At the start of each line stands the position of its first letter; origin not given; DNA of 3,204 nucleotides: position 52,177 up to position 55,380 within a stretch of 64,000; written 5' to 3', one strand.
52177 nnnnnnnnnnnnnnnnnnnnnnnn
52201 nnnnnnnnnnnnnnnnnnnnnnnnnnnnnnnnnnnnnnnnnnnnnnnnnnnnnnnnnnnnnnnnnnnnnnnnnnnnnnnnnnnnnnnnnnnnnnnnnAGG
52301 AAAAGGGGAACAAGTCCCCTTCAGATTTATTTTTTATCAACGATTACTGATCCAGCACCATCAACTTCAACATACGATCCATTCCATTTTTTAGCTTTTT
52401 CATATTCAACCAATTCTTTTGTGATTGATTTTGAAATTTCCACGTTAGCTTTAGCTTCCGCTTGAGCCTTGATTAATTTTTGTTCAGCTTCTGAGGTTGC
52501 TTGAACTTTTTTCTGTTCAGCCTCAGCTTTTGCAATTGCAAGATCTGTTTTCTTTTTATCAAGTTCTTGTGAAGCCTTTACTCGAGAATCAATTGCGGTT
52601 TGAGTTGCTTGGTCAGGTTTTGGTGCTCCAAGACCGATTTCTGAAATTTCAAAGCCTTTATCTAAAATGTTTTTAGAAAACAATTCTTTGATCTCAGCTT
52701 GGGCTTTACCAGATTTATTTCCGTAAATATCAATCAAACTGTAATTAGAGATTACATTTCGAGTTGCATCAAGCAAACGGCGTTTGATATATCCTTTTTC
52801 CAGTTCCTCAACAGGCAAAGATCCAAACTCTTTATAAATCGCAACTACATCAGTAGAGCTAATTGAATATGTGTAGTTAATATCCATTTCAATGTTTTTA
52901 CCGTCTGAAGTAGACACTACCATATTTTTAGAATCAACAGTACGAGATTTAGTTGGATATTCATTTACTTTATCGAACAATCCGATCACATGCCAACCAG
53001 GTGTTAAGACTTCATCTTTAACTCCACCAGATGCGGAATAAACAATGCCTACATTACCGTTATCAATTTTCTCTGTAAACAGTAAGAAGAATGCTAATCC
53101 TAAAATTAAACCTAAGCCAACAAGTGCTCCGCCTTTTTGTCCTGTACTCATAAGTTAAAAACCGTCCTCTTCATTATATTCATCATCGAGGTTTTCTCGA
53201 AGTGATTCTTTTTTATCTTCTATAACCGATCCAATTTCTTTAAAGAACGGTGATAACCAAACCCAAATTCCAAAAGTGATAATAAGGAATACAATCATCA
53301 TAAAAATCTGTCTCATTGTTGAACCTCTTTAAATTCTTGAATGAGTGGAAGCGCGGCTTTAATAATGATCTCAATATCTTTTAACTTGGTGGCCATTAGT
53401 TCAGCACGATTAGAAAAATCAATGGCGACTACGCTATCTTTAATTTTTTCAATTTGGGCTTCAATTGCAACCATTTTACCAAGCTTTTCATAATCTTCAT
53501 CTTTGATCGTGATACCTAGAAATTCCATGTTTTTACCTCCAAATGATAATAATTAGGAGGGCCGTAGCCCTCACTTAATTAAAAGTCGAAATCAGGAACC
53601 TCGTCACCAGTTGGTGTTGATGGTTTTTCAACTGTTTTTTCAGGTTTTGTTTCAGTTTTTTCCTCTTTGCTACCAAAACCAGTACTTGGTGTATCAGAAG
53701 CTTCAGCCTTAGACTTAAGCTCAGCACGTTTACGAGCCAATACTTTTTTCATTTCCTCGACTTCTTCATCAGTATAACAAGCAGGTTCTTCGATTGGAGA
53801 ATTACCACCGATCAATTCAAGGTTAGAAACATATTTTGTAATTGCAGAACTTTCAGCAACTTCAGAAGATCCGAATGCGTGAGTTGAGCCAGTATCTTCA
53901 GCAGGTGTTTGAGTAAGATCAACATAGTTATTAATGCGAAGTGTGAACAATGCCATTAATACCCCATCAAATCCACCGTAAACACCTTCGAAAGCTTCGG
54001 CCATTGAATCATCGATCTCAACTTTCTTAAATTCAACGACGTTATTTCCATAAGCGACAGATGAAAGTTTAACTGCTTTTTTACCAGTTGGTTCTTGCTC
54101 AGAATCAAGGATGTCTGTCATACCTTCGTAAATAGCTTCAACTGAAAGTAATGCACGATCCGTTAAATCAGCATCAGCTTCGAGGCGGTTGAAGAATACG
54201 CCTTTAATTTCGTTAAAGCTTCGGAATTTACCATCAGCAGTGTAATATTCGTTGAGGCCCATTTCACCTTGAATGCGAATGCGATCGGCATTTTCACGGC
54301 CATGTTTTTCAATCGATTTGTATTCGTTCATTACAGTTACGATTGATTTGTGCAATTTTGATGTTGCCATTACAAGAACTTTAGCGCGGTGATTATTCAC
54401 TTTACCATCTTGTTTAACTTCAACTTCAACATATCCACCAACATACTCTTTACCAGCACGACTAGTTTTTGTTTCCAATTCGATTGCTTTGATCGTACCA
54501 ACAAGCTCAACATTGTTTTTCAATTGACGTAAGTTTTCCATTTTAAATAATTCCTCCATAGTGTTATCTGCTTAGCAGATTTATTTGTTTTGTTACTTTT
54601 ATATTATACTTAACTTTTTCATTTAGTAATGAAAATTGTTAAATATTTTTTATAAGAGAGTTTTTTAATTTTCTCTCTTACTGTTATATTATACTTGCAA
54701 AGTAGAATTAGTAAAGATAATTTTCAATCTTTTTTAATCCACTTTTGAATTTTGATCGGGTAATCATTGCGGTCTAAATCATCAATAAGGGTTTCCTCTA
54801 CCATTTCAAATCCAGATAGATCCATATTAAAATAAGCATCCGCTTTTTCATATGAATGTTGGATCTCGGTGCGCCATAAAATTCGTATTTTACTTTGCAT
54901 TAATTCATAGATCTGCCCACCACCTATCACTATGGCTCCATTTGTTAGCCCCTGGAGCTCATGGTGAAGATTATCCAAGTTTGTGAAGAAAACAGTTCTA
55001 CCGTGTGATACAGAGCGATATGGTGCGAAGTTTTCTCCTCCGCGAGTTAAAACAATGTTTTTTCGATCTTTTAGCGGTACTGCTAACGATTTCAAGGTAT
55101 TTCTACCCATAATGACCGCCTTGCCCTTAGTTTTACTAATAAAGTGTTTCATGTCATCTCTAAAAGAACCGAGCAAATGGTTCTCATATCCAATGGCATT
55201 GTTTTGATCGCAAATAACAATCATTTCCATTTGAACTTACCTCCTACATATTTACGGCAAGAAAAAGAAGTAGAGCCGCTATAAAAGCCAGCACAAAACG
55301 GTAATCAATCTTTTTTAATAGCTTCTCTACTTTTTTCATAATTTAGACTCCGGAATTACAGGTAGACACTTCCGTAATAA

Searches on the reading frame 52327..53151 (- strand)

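Call 90: search_protein_families(library=pfam, proteins=[window:52327-53151:-], max_evalue=0.001)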
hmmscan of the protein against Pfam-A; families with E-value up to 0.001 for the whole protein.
window:52327-53151:- (274 aa): 1 family
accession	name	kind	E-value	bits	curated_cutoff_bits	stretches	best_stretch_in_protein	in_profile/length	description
PF01145.31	Band_7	-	7.1e-30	104.8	23.6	1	28-211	2-176/176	SPFH domain / Band 7 family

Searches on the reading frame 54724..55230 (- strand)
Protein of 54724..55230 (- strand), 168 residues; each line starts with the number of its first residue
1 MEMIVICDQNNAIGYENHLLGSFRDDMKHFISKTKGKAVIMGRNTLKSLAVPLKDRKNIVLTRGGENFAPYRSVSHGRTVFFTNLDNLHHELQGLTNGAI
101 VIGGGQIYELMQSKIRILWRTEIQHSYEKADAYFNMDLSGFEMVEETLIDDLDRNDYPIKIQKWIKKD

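Call 90: search_protein_families(library=pfam, proteins=[window:54724-55230:-], max_evalue=0.001)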
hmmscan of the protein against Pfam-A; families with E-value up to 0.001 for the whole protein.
window:54724-55230:- (168 aa): 1 family
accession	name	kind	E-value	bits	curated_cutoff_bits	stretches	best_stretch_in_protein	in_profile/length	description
PF00186.24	DHFR_1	-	7.2e-32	110.7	25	1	2-164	3-157/159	Dihydrofolate reductase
